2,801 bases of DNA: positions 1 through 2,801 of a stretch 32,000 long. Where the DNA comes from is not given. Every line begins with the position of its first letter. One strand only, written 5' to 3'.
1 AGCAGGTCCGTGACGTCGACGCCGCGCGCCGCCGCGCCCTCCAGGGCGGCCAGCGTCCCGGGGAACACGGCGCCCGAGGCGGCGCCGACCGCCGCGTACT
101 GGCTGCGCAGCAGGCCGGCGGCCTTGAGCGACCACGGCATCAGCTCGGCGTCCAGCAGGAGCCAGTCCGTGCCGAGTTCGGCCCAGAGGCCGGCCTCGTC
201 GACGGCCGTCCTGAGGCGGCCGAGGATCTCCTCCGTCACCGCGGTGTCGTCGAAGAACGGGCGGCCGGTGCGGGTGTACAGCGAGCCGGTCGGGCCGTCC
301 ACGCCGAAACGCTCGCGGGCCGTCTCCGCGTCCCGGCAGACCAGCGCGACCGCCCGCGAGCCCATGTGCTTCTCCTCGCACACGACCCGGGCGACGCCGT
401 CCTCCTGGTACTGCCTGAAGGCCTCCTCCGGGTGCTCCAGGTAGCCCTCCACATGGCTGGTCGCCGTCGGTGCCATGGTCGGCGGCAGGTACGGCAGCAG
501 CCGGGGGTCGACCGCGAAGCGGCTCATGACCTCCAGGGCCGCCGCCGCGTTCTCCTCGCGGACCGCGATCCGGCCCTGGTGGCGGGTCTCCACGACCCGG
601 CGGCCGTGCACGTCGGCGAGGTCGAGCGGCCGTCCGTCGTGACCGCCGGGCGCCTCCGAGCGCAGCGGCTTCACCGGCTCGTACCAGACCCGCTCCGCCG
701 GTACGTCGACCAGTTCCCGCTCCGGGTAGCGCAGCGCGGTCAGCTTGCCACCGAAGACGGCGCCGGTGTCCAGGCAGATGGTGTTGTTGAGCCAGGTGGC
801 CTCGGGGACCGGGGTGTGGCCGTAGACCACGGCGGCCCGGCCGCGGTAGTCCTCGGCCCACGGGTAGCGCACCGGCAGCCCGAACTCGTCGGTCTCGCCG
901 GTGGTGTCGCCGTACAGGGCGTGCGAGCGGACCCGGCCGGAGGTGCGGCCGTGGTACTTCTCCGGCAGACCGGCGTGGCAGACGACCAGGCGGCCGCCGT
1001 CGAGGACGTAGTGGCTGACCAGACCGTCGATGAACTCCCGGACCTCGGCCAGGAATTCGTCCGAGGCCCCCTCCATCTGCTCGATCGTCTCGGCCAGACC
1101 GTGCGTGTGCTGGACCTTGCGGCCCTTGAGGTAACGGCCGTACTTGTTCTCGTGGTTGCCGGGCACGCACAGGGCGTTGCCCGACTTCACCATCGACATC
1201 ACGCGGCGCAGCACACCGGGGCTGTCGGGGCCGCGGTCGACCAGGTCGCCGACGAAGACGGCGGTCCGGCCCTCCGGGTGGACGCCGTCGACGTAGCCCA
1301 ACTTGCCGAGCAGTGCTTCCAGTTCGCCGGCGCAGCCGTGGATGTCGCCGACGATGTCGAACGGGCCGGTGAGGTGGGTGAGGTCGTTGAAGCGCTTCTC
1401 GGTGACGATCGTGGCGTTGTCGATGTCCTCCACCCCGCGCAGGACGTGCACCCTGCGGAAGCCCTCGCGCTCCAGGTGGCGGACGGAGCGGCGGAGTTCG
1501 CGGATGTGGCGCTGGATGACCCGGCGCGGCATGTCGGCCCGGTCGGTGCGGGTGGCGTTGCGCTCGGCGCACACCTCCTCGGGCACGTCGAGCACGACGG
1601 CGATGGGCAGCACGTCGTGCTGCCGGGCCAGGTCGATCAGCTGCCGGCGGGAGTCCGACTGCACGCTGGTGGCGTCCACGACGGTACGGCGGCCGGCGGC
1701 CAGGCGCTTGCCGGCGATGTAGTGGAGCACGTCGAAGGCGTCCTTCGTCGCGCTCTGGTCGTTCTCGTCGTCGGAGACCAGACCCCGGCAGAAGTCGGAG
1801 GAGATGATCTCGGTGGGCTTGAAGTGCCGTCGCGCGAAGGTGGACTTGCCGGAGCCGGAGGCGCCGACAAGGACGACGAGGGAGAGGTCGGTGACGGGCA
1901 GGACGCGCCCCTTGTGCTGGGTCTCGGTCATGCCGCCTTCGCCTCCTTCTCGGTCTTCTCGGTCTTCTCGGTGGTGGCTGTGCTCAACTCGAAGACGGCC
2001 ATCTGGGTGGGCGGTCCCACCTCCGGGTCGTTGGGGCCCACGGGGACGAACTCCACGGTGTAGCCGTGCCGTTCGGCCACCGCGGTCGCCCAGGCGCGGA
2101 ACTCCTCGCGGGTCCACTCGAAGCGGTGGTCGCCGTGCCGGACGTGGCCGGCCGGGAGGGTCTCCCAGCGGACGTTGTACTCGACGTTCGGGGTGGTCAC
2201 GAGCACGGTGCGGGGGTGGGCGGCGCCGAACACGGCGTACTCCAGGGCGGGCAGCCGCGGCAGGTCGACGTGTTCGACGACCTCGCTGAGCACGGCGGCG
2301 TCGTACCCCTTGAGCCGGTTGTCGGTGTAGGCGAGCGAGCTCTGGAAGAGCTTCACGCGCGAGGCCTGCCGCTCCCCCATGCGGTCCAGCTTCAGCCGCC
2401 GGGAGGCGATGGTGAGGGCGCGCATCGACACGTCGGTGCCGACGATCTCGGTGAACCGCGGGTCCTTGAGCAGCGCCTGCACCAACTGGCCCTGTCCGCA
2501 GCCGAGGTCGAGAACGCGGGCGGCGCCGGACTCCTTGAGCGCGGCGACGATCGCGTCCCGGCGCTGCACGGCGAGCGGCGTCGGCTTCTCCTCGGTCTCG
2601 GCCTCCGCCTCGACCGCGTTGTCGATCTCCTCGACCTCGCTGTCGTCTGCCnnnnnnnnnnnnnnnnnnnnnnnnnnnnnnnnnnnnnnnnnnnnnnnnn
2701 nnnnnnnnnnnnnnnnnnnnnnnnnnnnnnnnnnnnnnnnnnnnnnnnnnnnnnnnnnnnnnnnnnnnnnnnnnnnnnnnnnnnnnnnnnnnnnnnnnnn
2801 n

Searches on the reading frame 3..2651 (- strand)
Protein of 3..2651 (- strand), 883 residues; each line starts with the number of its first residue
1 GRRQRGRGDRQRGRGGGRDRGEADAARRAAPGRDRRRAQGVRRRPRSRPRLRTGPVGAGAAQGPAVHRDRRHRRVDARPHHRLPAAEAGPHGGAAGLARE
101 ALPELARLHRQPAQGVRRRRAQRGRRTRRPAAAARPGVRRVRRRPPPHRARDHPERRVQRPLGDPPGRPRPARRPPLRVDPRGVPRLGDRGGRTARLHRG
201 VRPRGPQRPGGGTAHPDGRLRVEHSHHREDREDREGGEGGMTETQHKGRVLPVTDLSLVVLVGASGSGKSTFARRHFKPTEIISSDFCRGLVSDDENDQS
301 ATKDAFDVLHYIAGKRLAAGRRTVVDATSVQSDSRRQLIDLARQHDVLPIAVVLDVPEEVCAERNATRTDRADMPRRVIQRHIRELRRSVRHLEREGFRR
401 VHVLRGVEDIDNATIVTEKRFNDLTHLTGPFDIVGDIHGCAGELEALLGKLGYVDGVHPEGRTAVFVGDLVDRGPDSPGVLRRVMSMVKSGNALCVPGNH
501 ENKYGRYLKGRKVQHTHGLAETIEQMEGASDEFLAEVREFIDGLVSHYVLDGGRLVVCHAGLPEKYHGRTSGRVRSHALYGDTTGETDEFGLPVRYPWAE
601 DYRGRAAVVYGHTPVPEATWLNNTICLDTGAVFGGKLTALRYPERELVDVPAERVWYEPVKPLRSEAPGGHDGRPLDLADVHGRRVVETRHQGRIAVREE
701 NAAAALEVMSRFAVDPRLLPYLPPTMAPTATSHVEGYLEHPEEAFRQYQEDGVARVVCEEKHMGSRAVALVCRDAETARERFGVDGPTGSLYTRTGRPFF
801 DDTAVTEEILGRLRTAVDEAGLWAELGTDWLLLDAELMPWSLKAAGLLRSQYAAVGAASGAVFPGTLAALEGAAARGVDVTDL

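Call 15: search_protein_families(library=pfam, proteins=[window:3-2651:-], max_evalue=0.00001)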
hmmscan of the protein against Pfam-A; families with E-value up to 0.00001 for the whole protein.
window:3-2651:- (883 aa): 4 families
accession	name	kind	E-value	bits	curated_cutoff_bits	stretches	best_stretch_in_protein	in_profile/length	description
PF16542.10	PNKP_ligase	-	7.6e-80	269.4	28.2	1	704-882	1-179/377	PNKP adenylyltransferase domain, ligase domain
PF13671.12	AAA_33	-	2.4e-30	106.2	27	1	258-391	1-141/143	AAA domain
PF00149.33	Metallophos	-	1.1e-14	55.8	21.5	1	430-616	2-191/191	Calcineurin-like phosphoesterase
PF08433.16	KTI12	-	3.8e-06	27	22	1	257-380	2-131/271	Chromatin associated protein KTI12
